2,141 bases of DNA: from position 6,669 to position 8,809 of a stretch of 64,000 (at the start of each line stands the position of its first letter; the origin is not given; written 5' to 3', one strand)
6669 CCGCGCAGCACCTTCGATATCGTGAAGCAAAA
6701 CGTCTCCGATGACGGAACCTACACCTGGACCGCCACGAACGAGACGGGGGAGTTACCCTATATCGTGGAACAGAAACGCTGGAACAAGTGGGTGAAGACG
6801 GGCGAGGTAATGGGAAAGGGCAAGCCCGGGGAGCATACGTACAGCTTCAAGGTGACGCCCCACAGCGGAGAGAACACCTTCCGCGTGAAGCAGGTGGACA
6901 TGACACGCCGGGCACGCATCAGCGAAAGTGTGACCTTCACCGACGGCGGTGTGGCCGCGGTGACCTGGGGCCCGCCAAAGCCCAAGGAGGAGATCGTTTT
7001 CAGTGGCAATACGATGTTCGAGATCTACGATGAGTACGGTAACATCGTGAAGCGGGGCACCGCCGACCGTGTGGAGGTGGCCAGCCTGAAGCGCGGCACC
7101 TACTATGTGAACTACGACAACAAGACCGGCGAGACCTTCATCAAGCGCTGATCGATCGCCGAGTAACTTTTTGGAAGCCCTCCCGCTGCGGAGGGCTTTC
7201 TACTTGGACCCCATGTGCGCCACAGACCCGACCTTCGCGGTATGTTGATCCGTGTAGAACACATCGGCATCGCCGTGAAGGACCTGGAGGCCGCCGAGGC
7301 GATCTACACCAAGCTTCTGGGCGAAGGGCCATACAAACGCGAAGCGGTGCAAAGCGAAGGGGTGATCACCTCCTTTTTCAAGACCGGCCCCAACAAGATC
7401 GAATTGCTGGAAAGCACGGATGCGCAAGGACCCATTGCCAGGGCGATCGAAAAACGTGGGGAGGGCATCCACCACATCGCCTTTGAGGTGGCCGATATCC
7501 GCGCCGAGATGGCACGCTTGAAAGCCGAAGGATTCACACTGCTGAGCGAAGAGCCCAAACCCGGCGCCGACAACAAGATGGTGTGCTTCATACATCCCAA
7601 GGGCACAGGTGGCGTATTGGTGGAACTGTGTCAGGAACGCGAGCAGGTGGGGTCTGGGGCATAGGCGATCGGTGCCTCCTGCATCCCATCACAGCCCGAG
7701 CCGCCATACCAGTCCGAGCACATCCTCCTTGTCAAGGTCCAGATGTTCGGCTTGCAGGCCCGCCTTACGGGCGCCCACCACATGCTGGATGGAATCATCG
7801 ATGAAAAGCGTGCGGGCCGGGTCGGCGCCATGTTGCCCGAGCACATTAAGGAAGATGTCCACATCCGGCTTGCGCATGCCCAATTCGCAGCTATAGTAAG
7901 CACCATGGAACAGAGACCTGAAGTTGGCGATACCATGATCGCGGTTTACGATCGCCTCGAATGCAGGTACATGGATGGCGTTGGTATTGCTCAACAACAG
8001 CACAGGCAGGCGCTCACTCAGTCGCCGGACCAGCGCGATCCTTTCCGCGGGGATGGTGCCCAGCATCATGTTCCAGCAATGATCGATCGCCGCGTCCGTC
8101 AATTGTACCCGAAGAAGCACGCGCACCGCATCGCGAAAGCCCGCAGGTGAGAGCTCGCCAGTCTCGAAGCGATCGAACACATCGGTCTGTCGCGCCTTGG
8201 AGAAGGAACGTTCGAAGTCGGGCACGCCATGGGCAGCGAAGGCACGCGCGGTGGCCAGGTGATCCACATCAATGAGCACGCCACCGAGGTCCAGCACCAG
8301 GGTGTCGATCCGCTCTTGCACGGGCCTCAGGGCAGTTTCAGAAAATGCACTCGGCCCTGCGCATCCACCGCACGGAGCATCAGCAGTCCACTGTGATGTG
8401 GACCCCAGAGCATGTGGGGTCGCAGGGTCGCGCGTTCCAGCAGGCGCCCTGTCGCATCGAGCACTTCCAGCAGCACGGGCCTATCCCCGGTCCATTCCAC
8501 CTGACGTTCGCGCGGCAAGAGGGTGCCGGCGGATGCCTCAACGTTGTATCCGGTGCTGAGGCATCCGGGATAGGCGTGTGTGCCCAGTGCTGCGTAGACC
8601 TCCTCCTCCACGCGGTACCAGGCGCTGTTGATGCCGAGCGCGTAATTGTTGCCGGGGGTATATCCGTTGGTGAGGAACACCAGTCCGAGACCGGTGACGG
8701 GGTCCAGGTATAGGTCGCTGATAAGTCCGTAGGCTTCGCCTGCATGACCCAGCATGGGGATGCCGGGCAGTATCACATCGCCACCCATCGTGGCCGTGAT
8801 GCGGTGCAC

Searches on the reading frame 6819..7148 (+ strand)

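Call 49: search_protein_families(library=ncbifam, proteins=[window:6819-7148:+], max_evalue=0.05)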
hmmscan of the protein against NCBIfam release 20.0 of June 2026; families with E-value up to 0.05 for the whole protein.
window:6819-7148:+ (110 aa): 2 families
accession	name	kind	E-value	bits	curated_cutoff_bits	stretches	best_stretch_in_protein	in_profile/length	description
NF052644.1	T9SS_DNase_Rie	equivalog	0.0013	18.2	260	1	56-98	191-236/251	T9SS-dependent surface endonuclease, AS87_RS02955 family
TIGR04183.1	Por_Secre_tail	domain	0.0072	16.3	23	1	62-104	18-63/72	T9SS type A sorting domain-containing protein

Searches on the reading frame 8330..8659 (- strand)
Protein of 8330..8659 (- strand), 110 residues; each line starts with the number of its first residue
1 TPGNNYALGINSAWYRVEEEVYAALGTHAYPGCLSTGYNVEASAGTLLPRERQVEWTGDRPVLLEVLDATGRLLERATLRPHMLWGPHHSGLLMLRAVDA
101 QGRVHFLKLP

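Call 49: search_protein_families(library=ncbifam, proteins=[window:8330-8659:-], max_evalue=0.05)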
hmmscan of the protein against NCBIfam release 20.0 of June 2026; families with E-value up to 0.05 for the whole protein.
window:8330-8659:- (110 aa): 1 family
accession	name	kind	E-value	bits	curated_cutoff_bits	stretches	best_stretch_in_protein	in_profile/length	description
NF042423.1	oxyalk_red_Shew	equivalog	0.0056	15.8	580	1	66-98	156-187/331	2-alkyl-3-oxoalkanoate reductase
